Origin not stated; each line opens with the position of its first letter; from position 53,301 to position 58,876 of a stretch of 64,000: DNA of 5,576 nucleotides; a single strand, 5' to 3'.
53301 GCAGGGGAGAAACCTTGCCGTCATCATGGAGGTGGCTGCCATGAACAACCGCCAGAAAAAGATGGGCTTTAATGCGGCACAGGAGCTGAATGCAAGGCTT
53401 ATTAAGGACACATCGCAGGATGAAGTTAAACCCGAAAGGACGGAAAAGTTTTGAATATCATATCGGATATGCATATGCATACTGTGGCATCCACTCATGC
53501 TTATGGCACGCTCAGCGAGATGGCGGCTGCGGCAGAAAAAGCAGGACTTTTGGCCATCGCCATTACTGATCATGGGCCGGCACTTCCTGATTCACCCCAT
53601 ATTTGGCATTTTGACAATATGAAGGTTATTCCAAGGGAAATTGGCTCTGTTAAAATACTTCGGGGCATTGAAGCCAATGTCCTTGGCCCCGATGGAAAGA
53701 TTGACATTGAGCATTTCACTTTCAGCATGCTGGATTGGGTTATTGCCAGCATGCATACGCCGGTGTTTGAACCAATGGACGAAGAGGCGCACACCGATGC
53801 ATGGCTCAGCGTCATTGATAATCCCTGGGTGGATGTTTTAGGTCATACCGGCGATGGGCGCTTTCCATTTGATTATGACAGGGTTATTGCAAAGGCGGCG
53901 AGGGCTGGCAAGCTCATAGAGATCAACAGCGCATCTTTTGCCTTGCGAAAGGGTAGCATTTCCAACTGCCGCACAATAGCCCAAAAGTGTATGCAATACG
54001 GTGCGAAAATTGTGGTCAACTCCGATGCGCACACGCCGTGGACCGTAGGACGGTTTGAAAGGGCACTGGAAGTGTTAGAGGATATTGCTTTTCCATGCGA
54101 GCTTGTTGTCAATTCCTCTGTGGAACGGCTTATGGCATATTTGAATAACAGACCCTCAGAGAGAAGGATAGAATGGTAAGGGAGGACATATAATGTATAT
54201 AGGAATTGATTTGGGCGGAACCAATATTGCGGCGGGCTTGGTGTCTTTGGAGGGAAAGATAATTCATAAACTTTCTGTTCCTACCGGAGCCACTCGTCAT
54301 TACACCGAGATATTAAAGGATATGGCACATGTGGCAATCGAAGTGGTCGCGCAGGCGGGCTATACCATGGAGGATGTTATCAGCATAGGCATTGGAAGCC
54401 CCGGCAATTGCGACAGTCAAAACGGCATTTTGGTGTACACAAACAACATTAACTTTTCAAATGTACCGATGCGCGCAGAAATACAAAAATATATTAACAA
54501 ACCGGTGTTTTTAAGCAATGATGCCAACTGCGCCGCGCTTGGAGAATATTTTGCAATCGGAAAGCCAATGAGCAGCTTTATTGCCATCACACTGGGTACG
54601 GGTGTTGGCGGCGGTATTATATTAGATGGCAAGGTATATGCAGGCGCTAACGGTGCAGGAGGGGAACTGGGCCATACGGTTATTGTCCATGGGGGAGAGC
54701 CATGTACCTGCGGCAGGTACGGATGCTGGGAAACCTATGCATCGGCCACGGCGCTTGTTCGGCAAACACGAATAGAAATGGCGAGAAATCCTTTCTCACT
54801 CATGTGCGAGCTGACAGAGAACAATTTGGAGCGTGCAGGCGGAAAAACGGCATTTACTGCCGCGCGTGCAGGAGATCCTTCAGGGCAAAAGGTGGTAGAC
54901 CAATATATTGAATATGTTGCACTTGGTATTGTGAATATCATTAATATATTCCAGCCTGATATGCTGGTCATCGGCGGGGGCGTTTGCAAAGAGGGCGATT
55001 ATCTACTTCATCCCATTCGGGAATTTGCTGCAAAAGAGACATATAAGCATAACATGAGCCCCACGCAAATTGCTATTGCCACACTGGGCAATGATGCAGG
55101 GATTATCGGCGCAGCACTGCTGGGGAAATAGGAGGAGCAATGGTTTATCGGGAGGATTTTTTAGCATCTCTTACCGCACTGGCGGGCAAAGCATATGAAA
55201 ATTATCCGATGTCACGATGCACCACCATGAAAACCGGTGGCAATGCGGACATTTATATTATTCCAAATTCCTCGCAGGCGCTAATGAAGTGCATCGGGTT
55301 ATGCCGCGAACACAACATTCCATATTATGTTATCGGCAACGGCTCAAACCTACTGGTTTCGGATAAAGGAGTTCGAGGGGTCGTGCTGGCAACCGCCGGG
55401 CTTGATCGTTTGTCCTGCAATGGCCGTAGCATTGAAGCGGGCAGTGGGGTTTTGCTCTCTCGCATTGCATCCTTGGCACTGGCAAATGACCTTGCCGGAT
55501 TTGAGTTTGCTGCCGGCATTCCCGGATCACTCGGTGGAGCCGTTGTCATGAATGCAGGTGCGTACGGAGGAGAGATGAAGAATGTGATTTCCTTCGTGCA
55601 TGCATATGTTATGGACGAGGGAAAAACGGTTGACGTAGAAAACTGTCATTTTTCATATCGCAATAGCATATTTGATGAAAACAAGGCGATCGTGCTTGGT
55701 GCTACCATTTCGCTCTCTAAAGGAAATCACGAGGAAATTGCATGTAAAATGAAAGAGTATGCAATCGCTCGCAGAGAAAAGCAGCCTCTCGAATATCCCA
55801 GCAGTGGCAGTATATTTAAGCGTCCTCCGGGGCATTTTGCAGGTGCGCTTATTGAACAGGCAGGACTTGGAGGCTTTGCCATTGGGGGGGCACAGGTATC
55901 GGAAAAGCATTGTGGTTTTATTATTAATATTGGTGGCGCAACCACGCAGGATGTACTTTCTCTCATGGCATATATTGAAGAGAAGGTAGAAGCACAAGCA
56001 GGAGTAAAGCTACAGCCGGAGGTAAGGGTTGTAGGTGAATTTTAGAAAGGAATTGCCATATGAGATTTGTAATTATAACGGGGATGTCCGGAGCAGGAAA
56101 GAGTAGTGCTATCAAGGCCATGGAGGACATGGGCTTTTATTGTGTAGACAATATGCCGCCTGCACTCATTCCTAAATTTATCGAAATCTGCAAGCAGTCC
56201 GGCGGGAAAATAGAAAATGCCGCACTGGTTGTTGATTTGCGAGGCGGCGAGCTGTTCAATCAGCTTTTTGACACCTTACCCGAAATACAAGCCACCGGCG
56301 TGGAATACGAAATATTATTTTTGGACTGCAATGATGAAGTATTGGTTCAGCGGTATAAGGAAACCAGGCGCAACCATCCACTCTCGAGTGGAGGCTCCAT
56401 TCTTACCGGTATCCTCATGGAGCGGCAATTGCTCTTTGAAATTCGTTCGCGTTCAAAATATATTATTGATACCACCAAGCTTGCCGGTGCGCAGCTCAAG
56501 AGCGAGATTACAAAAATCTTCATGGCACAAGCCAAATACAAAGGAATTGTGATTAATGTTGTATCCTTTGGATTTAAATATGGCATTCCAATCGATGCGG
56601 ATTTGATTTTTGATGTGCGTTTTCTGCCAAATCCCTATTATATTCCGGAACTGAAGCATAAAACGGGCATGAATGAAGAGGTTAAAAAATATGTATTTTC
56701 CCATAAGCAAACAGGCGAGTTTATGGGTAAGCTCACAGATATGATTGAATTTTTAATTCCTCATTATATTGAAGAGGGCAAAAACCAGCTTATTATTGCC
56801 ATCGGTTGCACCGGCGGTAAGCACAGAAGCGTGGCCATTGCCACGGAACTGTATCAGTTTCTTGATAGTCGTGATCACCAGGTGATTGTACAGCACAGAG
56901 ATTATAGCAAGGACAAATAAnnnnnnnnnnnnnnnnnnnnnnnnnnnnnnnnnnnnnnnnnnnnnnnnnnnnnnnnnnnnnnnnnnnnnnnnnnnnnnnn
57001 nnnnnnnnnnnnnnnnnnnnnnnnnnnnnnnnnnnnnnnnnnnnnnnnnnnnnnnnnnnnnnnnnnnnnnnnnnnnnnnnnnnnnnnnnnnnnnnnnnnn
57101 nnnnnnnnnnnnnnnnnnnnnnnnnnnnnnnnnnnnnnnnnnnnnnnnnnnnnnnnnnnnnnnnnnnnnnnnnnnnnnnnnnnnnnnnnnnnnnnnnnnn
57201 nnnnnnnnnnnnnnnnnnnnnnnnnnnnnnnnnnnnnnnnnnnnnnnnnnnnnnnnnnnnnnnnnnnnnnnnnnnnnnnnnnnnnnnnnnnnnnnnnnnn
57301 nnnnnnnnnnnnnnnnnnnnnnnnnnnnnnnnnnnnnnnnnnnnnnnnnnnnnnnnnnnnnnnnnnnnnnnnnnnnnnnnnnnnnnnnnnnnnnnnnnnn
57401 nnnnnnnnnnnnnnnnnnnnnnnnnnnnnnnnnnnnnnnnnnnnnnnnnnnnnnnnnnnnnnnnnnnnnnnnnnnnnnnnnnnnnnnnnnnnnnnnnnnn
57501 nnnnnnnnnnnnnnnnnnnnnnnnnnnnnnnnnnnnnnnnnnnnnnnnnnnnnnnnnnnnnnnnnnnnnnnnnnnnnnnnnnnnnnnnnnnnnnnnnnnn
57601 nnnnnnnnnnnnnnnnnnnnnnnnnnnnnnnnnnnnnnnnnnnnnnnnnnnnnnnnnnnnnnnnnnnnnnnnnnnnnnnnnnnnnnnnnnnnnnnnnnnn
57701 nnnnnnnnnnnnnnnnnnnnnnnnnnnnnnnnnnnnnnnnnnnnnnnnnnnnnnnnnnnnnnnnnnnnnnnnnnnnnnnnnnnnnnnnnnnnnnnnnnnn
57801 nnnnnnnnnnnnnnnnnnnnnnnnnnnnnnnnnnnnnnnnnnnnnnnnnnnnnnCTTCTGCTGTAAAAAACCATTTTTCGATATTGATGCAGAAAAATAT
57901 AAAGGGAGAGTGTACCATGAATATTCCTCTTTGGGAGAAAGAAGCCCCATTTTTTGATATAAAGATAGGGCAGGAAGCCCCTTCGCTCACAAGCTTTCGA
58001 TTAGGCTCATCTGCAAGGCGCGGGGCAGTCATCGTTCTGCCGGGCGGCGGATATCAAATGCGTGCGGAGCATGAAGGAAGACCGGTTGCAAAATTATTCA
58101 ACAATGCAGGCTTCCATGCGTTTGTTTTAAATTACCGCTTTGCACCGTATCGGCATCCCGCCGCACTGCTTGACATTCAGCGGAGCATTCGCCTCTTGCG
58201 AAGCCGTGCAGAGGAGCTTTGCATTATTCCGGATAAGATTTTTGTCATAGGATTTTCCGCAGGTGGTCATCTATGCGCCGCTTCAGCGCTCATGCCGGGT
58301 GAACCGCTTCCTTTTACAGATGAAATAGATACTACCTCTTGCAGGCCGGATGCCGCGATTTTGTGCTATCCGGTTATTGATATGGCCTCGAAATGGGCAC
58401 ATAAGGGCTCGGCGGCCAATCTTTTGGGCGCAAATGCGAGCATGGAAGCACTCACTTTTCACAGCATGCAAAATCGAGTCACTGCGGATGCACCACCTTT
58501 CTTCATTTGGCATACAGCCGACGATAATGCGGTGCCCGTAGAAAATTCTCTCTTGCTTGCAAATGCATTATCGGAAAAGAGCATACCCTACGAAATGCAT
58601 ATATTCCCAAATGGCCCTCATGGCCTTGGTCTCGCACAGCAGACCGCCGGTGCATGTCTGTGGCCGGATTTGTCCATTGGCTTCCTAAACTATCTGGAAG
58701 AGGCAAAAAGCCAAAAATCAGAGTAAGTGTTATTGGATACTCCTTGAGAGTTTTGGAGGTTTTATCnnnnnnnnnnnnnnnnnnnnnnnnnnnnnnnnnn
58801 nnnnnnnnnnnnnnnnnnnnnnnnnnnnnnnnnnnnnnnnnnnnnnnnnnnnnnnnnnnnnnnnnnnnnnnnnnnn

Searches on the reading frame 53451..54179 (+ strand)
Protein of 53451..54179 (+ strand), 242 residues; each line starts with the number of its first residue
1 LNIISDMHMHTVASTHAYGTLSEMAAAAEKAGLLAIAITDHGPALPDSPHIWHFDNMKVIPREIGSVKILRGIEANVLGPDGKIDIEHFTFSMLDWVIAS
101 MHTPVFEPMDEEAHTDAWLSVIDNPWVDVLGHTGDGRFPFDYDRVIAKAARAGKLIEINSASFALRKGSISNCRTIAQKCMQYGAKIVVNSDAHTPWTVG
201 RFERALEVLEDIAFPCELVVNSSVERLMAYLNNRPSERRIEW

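Call 30: search_protein_families(library=pfam, proteins=[window:53451-54179:+], max_evalue=0.001)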
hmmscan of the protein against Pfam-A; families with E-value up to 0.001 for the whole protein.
window:53451-54179:+ (242 aa): 2 families
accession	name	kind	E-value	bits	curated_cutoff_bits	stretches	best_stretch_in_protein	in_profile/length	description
PF02811.25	PHP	-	1.8e-10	41.8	26.4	1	6-137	1-133/164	PHP domain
PF13263.12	PHP_C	-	0.00031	20.6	21.3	1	176-201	7-32/56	PHP-associated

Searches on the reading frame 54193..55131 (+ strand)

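Call 30: search_protein_families(library=pfam, proteins=[window:54193-55131:+], max_evalue=0.001)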
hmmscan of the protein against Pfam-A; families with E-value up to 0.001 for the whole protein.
window:54193-55131:+ (312 aa): 3 families
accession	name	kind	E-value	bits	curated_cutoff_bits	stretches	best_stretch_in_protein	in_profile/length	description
PF00480.26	ROK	-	7.3e-74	249.4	22.9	1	2-310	1-290/294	ROK family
PF01869.26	BcrAD_BadFG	-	1.2e-06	28.6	31.5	0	3-72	1-72/271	BadF/BadG/BcrA/BcrD ATPase family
PF00370.27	FGGY_N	-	0.00066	19.8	28.8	0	1-69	1-77/245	FGGY family of carbohydrate kinases, N-terminal domain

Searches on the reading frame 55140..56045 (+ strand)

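Call 30: search_protein_families(library=pfam, proteins=[window:55140-56045:+], max_evalue=0.001)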
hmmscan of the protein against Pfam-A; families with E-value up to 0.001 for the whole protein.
window:55140-56045:+ (301 aa): 2 families
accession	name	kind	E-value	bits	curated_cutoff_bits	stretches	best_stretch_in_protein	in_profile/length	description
PF02873.21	MurB_C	-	3.1e-36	124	27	1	200-298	2-99/99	UDP-N-acetylenolpyruvoylglucosamine reductase, C-terminal domain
PF01565.28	FAD_binding_4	-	1.8e-20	73.5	26.4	1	37-165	2-137/139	FAD binding domain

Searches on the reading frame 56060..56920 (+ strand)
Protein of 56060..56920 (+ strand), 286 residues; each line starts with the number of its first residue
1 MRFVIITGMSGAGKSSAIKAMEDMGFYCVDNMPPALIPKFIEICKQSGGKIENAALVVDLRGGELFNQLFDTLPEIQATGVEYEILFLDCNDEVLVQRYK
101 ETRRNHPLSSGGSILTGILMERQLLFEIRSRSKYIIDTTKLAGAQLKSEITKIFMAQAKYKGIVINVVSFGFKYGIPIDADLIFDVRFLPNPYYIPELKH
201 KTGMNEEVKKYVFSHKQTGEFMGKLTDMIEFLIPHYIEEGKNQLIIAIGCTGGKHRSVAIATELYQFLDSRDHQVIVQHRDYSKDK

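Call 71: search_protein_families(library=pfam, proteins=[window:56060-56920:+], max_evalue=0.00001)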
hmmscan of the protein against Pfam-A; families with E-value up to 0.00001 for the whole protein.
window:56060-56920:+ (286 aa): 2 families
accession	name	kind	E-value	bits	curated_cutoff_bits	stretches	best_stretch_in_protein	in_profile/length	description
PF03668.21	RapZ-like_N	-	2.1e-50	171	25.4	1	1-156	1-156/158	RapZ-like N-terminal domain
PF22740.1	PapZ_C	-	5.4e-49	165.8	27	1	164-282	2-120/121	RapZ C-terminal domain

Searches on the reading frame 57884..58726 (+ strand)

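Call 71: search_protein_families(library=pfam, proteins=[window:57884-58726:+], max_evalue=0.00001)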
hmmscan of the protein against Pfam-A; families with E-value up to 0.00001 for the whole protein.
window:57884-58726:+ (280 aa): 3 families
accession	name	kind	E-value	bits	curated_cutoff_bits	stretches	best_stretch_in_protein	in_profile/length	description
PF20434.5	BD-FAE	-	4e-24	85.8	26.8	1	47-229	14-215/215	BD-FAE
PF07859.19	Abhydrolase_3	-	4.4e-13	49.9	25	1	54-202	6-150/210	alpha/beta hydrolase fold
PF00326.27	Peptidase_S9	-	1.3e-10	41.6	22.6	1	110-251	57-192/213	Prolyl oligopeptidase family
